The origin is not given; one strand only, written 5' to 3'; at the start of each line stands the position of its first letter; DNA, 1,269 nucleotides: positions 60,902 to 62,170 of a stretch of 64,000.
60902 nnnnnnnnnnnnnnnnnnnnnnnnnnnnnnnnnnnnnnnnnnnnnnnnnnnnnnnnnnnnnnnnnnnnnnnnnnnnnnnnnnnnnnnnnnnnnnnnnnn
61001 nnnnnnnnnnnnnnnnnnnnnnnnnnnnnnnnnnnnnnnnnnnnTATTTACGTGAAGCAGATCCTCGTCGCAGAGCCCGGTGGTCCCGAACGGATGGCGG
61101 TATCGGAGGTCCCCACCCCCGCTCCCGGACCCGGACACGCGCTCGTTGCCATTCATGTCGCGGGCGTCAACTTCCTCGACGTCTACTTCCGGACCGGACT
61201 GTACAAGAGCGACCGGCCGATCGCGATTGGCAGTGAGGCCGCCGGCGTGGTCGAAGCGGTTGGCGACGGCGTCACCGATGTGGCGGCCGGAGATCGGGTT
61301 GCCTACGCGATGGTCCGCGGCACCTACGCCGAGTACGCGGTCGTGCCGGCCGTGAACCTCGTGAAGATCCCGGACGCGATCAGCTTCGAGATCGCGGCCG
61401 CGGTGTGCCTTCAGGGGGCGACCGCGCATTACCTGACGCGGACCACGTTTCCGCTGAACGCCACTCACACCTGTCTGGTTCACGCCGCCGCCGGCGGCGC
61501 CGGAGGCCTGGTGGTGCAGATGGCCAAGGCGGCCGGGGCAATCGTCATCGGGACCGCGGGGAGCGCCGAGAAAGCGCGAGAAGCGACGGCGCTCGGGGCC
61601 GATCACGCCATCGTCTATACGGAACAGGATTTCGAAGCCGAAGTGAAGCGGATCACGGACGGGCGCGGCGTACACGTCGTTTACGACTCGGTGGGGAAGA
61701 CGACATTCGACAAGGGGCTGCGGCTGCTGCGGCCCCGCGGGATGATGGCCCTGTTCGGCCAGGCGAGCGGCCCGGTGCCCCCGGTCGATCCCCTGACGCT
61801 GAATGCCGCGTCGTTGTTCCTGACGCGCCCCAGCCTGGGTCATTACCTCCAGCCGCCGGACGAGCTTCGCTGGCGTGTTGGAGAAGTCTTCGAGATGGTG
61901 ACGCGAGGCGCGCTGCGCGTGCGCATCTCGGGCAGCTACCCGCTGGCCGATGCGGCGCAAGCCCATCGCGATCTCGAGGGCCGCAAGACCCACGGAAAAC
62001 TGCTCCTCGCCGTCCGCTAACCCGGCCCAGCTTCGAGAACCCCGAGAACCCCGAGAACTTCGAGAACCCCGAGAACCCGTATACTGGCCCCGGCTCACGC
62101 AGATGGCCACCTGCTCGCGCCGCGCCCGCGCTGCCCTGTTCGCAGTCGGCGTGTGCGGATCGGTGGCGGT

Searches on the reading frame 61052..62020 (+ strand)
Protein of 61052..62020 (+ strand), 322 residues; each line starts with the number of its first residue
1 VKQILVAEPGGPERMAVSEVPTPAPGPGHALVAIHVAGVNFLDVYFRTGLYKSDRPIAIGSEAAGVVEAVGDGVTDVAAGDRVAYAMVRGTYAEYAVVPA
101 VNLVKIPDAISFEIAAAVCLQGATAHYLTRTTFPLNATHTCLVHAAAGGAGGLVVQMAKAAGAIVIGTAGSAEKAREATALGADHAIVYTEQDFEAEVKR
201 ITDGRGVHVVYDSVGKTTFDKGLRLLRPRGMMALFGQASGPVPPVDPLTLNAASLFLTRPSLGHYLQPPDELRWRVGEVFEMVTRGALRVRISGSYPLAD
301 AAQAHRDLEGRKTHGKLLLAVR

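Call 50: search_protein_families(library=pfam, proteins=[window:61052-62020:+], max_evalue=0.0001)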
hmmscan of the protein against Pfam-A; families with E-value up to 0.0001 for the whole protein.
window:61052-62020:+ (322 aa): 3 families
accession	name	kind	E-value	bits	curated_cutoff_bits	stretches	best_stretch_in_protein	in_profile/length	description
PF00107.32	ADH_zinc_N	-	9e-27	94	31.8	1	151-258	3-105/129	Zinc-binding dehydrogenase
PF13602.12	ADH_zinc_N_2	-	7.6e-23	82.4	27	1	181-319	1-134/134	Zinc-binding dehydrogenase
PF08240.17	ADH_N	-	6.6e-18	65.3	23.5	1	26-108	1-104/104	Alcohol dehydrogenase GroES-like domain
